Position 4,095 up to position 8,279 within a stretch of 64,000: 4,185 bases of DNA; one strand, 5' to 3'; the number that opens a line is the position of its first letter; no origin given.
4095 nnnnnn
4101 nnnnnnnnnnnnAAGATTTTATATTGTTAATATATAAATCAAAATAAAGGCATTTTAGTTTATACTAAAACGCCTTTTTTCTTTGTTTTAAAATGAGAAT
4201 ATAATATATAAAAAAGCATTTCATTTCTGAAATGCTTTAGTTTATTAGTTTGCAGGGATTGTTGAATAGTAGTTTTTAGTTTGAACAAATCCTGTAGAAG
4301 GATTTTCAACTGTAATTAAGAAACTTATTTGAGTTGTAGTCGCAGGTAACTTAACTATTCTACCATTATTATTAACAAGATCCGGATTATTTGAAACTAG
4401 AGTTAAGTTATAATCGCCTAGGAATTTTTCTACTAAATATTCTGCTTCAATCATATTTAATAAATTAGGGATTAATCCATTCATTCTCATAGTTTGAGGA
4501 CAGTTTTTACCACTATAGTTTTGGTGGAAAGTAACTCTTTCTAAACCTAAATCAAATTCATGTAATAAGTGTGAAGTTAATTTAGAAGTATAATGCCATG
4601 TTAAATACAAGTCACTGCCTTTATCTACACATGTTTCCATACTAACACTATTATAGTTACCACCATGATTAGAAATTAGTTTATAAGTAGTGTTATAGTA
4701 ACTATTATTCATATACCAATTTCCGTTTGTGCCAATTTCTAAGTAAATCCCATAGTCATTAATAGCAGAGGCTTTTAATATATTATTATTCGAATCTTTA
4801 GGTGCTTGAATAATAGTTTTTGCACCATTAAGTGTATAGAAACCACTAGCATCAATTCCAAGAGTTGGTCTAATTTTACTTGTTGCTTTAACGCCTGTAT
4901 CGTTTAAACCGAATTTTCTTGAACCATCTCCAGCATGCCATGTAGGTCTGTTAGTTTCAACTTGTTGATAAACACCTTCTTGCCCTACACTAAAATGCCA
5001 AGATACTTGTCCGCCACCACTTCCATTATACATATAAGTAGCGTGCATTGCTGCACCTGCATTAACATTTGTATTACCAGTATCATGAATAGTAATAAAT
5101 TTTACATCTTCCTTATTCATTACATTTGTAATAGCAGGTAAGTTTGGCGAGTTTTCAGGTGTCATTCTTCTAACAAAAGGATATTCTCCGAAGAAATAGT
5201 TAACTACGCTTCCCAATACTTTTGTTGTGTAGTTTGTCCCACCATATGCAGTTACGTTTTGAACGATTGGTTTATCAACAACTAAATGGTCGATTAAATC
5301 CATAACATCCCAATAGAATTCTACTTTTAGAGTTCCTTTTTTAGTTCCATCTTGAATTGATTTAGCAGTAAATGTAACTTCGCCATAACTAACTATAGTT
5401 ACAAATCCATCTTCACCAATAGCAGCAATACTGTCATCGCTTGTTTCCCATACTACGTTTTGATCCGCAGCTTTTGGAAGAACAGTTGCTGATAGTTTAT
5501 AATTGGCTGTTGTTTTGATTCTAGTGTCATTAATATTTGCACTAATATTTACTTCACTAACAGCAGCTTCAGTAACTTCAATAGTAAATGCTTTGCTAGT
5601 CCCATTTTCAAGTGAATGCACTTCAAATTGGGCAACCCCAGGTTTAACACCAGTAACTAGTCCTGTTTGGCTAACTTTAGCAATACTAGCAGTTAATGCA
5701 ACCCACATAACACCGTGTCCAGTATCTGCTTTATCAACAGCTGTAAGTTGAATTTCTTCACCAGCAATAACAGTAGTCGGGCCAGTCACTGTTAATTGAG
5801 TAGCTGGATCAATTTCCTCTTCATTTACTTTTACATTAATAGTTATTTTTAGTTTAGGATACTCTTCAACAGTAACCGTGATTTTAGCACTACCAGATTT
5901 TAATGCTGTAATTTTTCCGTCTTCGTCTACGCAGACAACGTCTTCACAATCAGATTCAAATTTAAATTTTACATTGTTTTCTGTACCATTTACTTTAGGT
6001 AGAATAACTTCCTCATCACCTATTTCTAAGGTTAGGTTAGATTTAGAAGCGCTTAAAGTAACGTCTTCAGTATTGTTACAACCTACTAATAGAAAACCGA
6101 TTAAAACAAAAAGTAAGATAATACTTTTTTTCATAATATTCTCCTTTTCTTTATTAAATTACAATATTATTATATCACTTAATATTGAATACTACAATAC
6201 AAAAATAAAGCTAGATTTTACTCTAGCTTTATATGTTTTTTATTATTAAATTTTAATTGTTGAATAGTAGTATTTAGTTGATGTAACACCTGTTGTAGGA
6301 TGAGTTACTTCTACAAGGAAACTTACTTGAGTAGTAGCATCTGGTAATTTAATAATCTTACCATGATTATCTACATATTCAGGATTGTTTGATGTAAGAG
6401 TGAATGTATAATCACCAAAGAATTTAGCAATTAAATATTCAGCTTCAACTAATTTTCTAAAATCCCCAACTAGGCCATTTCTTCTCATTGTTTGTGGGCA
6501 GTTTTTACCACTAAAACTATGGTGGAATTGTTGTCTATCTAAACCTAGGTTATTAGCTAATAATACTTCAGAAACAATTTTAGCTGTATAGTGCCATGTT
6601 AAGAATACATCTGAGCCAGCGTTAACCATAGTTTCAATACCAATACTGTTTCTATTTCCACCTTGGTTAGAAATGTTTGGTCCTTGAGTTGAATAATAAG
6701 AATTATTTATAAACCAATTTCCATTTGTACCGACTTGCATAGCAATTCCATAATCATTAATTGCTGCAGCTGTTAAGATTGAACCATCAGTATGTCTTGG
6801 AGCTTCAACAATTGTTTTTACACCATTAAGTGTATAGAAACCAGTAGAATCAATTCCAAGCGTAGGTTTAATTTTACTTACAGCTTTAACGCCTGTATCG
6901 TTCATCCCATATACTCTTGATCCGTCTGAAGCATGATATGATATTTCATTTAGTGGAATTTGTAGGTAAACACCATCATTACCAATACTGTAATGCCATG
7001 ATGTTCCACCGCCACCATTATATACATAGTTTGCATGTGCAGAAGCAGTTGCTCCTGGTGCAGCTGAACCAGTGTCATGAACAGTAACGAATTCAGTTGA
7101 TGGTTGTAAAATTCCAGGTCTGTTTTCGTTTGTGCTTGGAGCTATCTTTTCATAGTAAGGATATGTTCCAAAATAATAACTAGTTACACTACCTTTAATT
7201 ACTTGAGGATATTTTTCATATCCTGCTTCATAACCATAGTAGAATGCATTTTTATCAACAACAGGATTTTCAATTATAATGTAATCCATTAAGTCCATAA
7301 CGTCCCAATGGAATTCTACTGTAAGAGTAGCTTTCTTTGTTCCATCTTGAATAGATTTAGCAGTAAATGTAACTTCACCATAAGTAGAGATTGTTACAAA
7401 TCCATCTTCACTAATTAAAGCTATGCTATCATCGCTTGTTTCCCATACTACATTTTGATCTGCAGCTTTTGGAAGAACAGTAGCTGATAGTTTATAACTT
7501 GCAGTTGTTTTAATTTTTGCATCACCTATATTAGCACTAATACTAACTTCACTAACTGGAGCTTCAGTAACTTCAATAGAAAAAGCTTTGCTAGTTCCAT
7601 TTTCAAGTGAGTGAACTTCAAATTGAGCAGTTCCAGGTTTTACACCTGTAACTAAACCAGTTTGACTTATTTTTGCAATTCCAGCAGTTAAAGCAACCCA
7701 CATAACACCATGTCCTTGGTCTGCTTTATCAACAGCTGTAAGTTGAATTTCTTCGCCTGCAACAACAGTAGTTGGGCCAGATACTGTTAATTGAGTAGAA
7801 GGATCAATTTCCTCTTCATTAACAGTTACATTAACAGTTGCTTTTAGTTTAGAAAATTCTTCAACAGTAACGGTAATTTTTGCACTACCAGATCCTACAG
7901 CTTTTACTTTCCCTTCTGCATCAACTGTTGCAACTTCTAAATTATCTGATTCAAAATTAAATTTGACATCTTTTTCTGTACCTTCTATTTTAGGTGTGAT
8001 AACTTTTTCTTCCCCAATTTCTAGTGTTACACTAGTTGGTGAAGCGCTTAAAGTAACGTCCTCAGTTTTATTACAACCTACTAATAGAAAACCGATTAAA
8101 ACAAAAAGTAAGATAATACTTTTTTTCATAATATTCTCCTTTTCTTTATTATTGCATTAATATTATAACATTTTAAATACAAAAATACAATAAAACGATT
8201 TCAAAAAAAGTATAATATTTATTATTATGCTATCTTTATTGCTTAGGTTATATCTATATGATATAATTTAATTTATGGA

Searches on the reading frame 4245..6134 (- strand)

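Call 61: search_protein_families(library=pfam, proteins=[window:4245-6134:-], max_evalue=0.001)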
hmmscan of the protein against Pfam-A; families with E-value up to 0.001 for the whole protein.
window:4245-6134:- (629 aa): 3 families
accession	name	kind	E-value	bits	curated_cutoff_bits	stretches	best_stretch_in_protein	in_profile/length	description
PF02368.24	Big_2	-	8.2e-20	71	22.8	3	52-97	30-77/79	Bacterial Ig-like domain (group 2)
PF01510.30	Amidase_2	-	1.1e-12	48.9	26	1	341-489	2-103/131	N-acetylmuramoyl-L-alanine amidase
PF22359.2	Big-like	-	6.8e-05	23.5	27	0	59-89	5-35/48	Bacterial Ig-like domain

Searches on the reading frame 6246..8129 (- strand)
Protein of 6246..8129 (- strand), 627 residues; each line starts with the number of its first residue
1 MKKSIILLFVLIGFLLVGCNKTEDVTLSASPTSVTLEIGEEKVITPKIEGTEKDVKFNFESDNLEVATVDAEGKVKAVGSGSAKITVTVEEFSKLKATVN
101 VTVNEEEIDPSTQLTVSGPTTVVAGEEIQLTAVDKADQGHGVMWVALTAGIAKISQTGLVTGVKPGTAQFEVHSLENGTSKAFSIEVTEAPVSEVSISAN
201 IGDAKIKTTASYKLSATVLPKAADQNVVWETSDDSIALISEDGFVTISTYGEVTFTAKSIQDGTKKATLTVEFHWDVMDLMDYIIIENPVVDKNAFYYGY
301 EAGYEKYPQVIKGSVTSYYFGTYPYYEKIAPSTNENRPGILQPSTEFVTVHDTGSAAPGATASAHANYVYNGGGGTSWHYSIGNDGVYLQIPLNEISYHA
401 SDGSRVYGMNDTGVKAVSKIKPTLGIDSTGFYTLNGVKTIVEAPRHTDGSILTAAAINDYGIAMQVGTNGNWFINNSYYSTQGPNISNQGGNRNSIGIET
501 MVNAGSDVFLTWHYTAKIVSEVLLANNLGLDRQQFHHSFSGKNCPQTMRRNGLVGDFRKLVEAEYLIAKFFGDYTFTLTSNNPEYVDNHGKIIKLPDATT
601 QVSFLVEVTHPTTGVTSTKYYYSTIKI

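Call 61: search_protein_families(library=pfam, proteins=[window:6246-8129:-], max_evalue=0.001)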
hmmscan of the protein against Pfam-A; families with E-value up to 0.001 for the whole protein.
window:6246-8129:- (627 aa): 3 families
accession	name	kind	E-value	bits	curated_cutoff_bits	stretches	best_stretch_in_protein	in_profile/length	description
PF02368.24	Big_2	-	8e-24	83.8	22.8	3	29-99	7-79/79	Bacterial Ig-like domain (group 2)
PF01510.30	Amidase_2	-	3.7e-11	43.9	26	1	345-413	5-74/131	N-acetylmuramoyl-L-alanine amidase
PF22359.2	Big-like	-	0.00028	21.5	27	0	58-103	4-46/48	Bacterial Ig-like domain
